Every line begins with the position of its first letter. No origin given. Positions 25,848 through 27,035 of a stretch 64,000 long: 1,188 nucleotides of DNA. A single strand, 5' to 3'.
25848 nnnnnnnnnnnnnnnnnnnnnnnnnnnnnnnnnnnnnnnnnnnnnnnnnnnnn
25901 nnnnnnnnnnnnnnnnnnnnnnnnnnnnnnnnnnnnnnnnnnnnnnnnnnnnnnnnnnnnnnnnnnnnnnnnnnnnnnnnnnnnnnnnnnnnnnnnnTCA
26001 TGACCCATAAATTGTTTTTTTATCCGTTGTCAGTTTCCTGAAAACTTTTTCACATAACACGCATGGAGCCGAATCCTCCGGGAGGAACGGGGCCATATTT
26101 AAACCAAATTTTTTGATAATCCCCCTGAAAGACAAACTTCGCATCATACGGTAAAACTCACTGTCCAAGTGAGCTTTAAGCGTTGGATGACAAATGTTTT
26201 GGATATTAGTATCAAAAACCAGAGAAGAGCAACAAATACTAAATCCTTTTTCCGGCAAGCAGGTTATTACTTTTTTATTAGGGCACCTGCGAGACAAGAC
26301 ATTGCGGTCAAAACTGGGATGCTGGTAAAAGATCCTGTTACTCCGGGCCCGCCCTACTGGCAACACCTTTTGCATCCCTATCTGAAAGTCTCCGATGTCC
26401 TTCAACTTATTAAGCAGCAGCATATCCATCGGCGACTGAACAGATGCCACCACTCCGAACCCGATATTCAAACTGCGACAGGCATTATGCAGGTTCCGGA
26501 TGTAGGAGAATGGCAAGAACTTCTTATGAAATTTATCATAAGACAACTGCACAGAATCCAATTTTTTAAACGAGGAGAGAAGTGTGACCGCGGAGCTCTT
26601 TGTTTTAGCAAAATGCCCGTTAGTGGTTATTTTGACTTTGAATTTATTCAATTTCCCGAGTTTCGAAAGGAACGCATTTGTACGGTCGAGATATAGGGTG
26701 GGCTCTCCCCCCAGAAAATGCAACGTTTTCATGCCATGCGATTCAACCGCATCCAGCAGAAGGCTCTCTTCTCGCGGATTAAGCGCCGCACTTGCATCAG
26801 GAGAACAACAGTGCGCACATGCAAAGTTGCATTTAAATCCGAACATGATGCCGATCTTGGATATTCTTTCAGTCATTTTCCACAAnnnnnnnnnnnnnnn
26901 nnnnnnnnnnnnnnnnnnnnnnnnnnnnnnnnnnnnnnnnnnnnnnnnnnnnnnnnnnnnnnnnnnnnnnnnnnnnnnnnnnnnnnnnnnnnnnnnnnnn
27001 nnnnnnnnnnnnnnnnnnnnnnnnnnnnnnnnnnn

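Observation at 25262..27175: Cluster 3: epipeptide-like epimerase with a Sec-signal precursor and GNAT, fused to a sensor operon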

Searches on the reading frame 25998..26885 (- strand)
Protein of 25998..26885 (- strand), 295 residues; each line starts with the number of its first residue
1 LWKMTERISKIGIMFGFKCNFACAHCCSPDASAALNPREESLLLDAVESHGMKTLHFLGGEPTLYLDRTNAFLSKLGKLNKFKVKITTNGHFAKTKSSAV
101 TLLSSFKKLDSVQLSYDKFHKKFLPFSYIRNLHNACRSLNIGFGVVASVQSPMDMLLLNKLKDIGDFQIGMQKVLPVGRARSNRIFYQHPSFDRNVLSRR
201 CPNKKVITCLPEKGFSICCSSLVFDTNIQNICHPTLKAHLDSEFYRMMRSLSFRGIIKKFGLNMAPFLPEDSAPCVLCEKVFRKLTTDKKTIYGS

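Call 3: search_protein_families(library=pfam, proteins=[window:25998-26885:-], max_evalue=0.01)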
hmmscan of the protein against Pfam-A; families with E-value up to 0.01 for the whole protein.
window:25998-26885:- (295 aa): 2 families
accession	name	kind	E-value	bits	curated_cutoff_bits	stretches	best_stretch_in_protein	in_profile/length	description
PF04055.27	Radical_SAM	-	1.1e-08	35.9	29.5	1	15-123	3-116/166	Radical SAM superfamily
PF13353.11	Fer4_12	-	0.001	19.8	22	1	15-98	11-99/137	4Fe-4S single cluster domain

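Call 4: search_protein_families(library=ncbifam, proteins=[window:25998-26885:-], max_evalue=0.01)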
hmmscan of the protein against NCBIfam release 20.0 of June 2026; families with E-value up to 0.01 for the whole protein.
window:25998-26885:- (295 aa): 24 families
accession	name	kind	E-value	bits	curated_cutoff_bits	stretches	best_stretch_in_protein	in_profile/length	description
TIGR04078.1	rSAM_yydG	equivalog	1.6e-18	67.2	300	1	12-229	4-229/309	YydG family radical SAM peptide epimerase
NF038283.1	viperin_w_prok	equivalog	4.3e-10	39.2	180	1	18-122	11-120/281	viperin family antiviral radical SAM protein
NF033640.1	N_Twi_rSAM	subfamily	5.1e-10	39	170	1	6-131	108-251/398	twitch domain-containing radical SAM protein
TIGR02666.1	moaA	equivalog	8.8e-08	31.5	284.05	1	17-119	18-125/336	GTP 3',8-cyclase MoaA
TIGR02668.1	moaA_archaeal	equivalog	9e-08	31.4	325.25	1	8-100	9-104/303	GTP 3',8-cyclase MoaA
NF001199.0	PRK00164.2-1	equivalog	5.2e-07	29.1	231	1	8-122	11-124/308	GTP 3',8-cyclase MoaA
TIGR02495.1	NrdG2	equivalog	8.6e-07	28.5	131.15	1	13-94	20-103/193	anaerobic ribonucleoside-triphosphate reductase activating protein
TIGR04055.1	rSAM_NirJ2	equivalog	9.1e-07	28.7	500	1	18-171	9-164/326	putative heme d1 biosynthesis radical SAM protein NirJ2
TIGR03977.1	rSAM_pair_HxsC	equivalog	4.2e-06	25.9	267.9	1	17-103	33-121/292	His-Xaa-Ser system radical SAM maturase HxsC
TIGR03963.1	rSAM_QueE_Clost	equivalog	4.5e-05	23.2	260.1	1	18-93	28-105/219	putative 7-carboxy-7-deazaguanine synthase QueE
TIGR04167.1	rSAM_SeCys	equivalog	5.3e-05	22.6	300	1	6-79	5-80/303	arsenosugar biosynthesis radical SAM (seleno)protein ArsS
TIGR04317.1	W_rSAM_matur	equivalog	5.6e-05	22.4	380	1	13-122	8-116/349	tungsten cofactor oxidoreductase radical SAM maturase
TIGR04080.1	rSAM_pep_cyc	equivalog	0.00011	21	500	1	17-110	115-206/440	KxxxW cyclic peptide radical SAM maturase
TIGR04303.1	GeoRSP_rSAM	equivalog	0.00012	21.7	400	1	18-120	14-116/325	GeoRSP system radical SAM/SPASM protein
TIGR04133.1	rSAM_w_lipo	hypoth_equivalog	0.00016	20.7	425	1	17-187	32-215/350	TIGR04133 family radical SAM/SPASM protein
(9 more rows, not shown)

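Call 5: search_solved_structures(query=window:25998-26885:-, max_evalue=1, show_alignments=2)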
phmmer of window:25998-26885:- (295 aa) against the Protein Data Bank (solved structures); distinct sequences matched with E-value up to 1: 16.
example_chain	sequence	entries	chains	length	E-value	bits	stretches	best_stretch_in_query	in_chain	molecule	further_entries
8ai6_A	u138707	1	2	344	3.3e-10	43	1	11-235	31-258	Putative peptide biosynthesis protein YydG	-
8ai1_A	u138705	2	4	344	3.7e-10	42.8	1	11-235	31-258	Putative peptide biosynthesis protein YydG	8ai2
8ai3_A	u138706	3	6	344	5e-09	39.1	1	11-228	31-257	Putative peptide biosynthesis protein YydG | Radical SAM core domain-containing protein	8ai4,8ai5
6b4c_A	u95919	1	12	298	0.00063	22.4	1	11-119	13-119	Viperin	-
5v1q_A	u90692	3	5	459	0.00064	22.4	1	18-110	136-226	Radical SAM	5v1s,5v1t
9dgw_A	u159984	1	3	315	0.00067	22.3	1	11-119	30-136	Radical SAM core domain-containing protein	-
9dfw_A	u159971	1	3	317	0.0007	22.2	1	11-119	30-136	Radical SAM core domain-containing protein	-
7n7i_A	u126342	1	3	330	0.00078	22.1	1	11-119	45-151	Viperin-like enzyme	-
6q2p_A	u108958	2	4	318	0.0065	19.1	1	5-84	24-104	Radical S-adenosyl methionine domain-containing protein 2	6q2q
5vsl_A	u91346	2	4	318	0.0065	19.1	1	5-84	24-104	Radical S-adenosyl methionine domain-containing protein 2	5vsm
9dfn_A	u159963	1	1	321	0.011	18.3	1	11-95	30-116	Radical SAM core domain-containing protein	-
9dfu_A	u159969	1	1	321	0.018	17.6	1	11-95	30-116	Radical SAM core domain-containing protein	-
7n7h_A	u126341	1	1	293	0.065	15.8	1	12-83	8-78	VIPERIN-LIKE ENZYME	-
1mld_A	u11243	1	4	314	0.093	15.3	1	21-97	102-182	MALATE DEHYDROGENASE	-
4wle_A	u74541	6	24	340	0.62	12.6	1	21-96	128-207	Malate dehydrogenase, mitochondrial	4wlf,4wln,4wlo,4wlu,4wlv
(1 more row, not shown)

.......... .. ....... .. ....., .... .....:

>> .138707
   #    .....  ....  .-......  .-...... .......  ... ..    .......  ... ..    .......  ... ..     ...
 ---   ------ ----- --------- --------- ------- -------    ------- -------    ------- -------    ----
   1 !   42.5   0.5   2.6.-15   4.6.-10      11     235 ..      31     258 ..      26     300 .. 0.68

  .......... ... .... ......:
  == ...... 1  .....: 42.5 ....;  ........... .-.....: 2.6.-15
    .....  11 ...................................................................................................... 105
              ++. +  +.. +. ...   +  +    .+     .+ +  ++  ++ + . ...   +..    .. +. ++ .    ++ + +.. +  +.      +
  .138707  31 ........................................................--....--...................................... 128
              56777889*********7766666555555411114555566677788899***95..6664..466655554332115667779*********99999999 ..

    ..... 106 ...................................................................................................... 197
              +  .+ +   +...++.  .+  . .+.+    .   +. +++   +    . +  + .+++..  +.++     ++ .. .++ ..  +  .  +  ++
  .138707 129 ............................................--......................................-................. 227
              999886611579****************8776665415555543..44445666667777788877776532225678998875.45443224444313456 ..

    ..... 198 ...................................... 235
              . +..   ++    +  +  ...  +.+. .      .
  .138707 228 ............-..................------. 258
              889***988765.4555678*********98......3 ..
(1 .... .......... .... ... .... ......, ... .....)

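Call 6: find_homologous_proteins(query=window:25998-26885:-)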
Query window:25998-26885:- (295 aa): 95 proteins with E <= 0.001 among 891 candidates.
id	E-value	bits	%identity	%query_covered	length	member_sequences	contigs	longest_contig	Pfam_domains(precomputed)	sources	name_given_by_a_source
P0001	1.3e-188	643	100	96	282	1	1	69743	PF04055.28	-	-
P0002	1.3e-123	430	66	96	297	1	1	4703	PF04055.28,PF13353.12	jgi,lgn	jgi:organic radical activating enzyme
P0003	4.6e-111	389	59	96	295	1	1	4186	PF04055.28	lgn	-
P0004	6.4e-111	388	58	96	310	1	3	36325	PF04055.28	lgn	-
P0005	2.1e-104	367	55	97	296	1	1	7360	PF04055.28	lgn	-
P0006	4.0e-86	307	50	94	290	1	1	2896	PF04055.28,PF13353.12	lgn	-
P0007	8.7e-86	306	50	85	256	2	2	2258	-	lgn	-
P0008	2.0e-82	295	50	82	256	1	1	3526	-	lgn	-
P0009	2.2e-82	295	48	95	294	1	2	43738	PF04055.28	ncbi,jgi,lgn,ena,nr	ncbi:MAG TPA: hypothetical protein DCL44_02560 [Elusimicrobia bacterium]|nr:hypothetical protein [El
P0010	6.7e-82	293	48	96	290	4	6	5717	PF04055.28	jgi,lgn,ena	-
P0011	4.1e-81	291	47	95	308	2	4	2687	PF04055.28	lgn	-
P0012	5.4e-81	290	46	98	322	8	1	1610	PF04055.28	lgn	-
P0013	6.7e-81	290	46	96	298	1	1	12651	PF04055.28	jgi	jgi:MoaA/NifB/PqqE/SkfB family radical SAM enzyme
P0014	1.0e-80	289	48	95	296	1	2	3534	PF04055.28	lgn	-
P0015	5.8e-80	287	46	93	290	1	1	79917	PF04055.28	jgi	-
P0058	1.7e-66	243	42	94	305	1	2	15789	PF04055.28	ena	-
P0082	1.7e-56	210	40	95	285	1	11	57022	PF04055.28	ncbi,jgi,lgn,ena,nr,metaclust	ncbi:MAG: hypothetical protein A2X32_00645 [Elusimicrobia bacterium GWC2_64_44]|nr:MAG: hypothetical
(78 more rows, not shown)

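Call 11: search_solved_structures(query=A1, max_evalue=0.01, show_alignments=1)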
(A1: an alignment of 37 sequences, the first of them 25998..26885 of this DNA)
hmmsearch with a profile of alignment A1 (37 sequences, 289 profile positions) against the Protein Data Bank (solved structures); distinct sequences matched with E-value up to 0.01: 24.
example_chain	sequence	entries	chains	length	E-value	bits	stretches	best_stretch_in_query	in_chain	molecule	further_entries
8ai1_A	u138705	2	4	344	2.7e-25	92.4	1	6-285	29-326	Putative peptide biosynthesis protein YydG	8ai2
8ai6_A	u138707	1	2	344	4.1e-25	91.8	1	6-285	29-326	Putative peptide biosynthesis protein YydG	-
8ai3_A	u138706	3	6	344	5.7e-24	88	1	6-285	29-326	Putative peptide biosynthesis protein YydG | Radical SAM core domain-containing protein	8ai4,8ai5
9dgw_A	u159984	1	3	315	4.4e-10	42.5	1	14-157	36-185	Radical SAM core domain-containing protein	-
9dfw_A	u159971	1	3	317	4.9e-10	42.3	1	14-157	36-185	Radical SAM core domain-containing protein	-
7n7i_A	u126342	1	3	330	6.5e-10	41.9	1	14-157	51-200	Viperin-like enzyme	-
6b4c_A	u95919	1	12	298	6.6e-10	41.9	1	14-157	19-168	Viperin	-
2fb2_A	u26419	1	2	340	9.1e-10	41.4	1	5-151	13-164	Molybdenum cofactor biosynthesis protein A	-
1tv7_A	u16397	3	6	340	1.4e-09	40.8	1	5-151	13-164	Molybdenum cofactor biosynthesis protein A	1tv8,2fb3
9dfn_A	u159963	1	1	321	6.5e-09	38.6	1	13-147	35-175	Radical SAM core domain-containing protein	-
9dfu_A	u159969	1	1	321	6.7e-09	38.6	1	14-147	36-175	Radical SAM core domain-containing protein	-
5v1q_A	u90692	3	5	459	7.5e-09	38.4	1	7-107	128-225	Radical SAM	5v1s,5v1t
8vpo_A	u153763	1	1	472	7.1e-08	35.2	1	4-101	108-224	Radical SAM core domain-containing protein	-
5wgg_A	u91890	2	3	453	1.4e-07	34.3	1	4-95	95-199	Radical SAM domain protein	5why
8wm2_A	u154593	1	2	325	1e-06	31.4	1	15-94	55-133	Fe-S radical SAM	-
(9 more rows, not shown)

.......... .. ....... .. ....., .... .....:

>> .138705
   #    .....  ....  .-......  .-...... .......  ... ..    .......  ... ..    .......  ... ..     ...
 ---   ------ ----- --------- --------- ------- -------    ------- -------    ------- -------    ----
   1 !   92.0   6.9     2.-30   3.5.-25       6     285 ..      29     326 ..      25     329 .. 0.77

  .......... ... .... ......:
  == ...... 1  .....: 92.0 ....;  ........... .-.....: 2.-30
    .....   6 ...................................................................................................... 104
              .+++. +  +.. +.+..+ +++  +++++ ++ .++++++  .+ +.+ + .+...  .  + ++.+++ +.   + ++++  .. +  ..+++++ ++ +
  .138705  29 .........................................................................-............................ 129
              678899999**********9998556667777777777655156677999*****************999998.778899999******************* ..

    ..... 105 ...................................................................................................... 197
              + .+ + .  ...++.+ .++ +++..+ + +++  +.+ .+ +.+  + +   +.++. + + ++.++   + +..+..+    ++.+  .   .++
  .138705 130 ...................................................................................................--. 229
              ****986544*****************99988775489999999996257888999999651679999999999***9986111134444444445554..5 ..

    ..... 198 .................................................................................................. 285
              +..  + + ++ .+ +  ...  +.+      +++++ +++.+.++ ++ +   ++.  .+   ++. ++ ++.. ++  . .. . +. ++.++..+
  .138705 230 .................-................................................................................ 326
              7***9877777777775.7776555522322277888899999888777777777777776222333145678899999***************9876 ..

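Call 17: find_related_loci(query=A2, collection=genome_contigs, flank=7000)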
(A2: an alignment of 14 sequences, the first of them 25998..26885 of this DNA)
Query A2 (295 aa) in genome_contigs; peptide patterns used: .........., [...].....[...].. (x = any residue, [..] = any of these).
396 stretches matched a pattern; 182 encode a relative of the query (tblastn E <= 1e-3); the best 80 are kept; 80 distinct loci.
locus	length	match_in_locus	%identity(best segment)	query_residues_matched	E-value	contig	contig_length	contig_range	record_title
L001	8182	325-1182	47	2-284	1e-86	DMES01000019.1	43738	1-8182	MAG TPA_asm: Elusimicrobia bacterium isolate UBA9634 contig_631, whole genome shotgun sequence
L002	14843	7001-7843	47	4-283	1e-84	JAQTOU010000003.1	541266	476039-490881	MAG: Elusimicrobiales bacterium isolate STB_10 NODE_24_length_541266_cov_9.346848_Sandtown_B, whole genome shotgun seque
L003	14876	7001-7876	43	2-292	2e-83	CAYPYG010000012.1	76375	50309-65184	MAG TPA_asm: uncultured Elusimicrobiaceae bacterium isolate binchicken_co20_337 genome assembly, contig: NODE_885_length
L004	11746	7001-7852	47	2-282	2e-82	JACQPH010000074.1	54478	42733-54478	MAG: Elusimicrobia bacterium isolate NC_groundwater_1302_Ag_S-0.2um_62_53 S_p2_S4_coassembly_k141_2044215, whole genome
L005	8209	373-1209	46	7-284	2e-81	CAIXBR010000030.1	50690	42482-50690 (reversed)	MAG: uncultured Elusimicrobia bacterium isolate AlinenLipids_bin-3311 genome assembly, contig: bin-3311:030/132, whole g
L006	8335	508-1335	49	8-282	5e-81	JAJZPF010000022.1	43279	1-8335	MAG: bacterium isolate SKS1.bin115 NODE_1462_length_43279_cov_7.170374, whole genome shotgun sequence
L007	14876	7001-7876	42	2-292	9e-81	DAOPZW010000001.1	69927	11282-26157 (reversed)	MAG TPA_asm: Elusimicrobiales bacterium isolate AMR_MDS_1278 NODE_252_length_69927_cov_5.885405, whole genome shotgun se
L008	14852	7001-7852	44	3-282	2e-79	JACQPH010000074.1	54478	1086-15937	MAG: Elusimicrobia bacterium isolate NC_groundwater_1302_Ag_S-0.2um_62_53 S_p2_S4_coassembly_k141_2044215, whole genome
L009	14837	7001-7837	45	3-282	5e-79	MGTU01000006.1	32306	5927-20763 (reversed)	MAG: Elusimicrobia bacterium GWA2_61_42 gwa2_scaffold_1648, whole genome shotgun sequence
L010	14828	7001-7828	44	8-283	8e-79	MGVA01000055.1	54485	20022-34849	MAG: Elusimicrobia bacterium RIFOXYA12_FULL_51_18 rifixya3_full_scaffold_609, whole genome shotgun sequence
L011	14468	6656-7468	44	13-283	9e-78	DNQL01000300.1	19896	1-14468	MAG TPA_asm: Elusimicrobia bacterium isolate UBA11179 contig_1898, whole genome shotgun sequence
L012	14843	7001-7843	44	4-284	6e-77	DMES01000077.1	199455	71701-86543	MAG TPA_asm: Elusimicrobia bacterium isolate UBA9634 contig_490, whole genome shotgun sequence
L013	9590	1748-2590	42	4-284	9e-76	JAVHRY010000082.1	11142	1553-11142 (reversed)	MAG: Elusimicrobiales bacterium isolate WB02no17_58_19 NODE_4085_length_11142_cov_11.905475, whole genome shotgun sequen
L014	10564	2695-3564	41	3-288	1e-75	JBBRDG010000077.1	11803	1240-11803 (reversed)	MAG: Elusimicrobiales bacterium isolate Co_metawrap_2441 Cmw_2441_k141_21064258_length_11803_cov_11.9925, whole genome s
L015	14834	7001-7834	46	6-282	4e-75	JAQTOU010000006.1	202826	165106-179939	MAG: Elusimicrobiales bacterium isolate STB_10 NODE_156_length_202826_cov_8.415967_Sandtown_B, whole genome shotgun sequ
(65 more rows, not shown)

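Call 65: predict_structure(alignment_id=A1)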
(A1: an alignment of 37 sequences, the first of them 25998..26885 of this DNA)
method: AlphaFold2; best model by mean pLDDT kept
length: 295 residues; sequences in the alignment: 37
mean_pLDDT: 91.5   pTM: 0.89
mean pLDDT of the five models: 91.5, 91.2, 90.7, 90.7, 90.5
residues with pLDDT >= 90: 230; 70-90: 53; 50-70: 7; < 50: 5
segments of 3 or more residues with pLDDT < 50: 1-4
pLDDT, mean of each block of 10 residues (from residue 1): 68 86 78 87 96 93 94 96 97 98 98 94 94 99 97 94 97 92 93 97 94 89 83 95 94 96 89 94 88 61
secondary structure, 60 per line:
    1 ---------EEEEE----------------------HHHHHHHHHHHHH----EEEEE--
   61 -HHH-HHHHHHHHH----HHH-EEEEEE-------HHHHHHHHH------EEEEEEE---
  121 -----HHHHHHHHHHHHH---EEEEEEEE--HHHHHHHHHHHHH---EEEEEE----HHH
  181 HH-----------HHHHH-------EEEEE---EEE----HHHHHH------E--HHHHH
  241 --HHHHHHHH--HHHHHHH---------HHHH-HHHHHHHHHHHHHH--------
elements in order: E10-14 H37-49 E54-58 H66-74 E83-88 H96-104 E111-117 H126-138 E142-149 H152-164 E168-173 H178-182 H194-198 E206-210 E214-216 H221-226 H236-240 H243-250 H253-259 H269-272 H274-287

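Call 67: find_encoding_contigs(protein=P0002, flank=4000, max_places=3)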
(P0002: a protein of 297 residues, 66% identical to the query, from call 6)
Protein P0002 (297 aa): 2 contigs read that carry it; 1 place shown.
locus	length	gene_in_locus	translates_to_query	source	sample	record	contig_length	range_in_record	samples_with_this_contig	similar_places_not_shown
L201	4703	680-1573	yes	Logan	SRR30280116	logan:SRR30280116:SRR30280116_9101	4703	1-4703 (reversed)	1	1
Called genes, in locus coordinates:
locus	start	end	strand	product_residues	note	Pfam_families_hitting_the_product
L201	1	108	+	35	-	?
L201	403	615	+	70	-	-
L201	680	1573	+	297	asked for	PF04055:Radical_SAM, PF13353:Fer4_12 (faint)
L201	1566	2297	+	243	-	-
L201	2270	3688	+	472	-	-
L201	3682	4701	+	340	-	?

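Call 68: find_encoding_contigs(protein=P0004, flank=6000, max_places=3)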
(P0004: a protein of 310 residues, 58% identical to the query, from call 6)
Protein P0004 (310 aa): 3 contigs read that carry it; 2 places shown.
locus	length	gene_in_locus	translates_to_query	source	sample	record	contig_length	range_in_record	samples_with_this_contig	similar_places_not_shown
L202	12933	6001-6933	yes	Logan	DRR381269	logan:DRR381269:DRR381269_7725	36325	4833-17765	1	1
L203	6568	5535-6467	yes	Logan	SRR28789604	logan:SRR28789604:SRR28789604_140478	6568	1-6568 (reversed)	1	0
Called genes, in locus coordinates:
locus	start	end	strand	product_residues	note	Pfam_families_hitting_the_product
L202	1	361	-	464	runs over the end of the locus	PF00072:Response_reg, PF00158:Sigma54_activat, PF01078:Mg_chelatase (faint), PF13191:AAA_16 (weak), PF14532:Sigma54_activ_2, PF00004:AAA, PF07728:AAA_5, PF25601:AAA_lid_14 (weak)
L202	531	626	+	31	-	-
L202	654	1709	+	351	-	PF04552:Sigma54_DBD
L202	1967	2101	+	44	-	-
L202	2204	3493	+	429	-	PF04055:Radical_SAM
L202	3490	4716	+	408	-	PF07690:MFS_1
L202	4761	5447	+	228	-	-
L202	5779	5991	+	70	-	-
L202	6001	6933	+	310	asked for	PF04055:Radical_SAM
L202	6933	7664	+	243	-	-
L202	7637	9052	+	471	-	PF00496:SBP_bac_5 (weak)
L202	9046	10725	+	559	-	PF00512:HisKA (faint), PF02518:HATPase_c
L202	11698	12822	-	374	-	-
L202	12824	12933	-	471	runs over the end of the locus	PF04055:Radical_SAM, PF13353:Fer4_12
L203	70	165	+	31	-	-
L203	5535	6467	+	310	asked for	PF04055:Radical_SAM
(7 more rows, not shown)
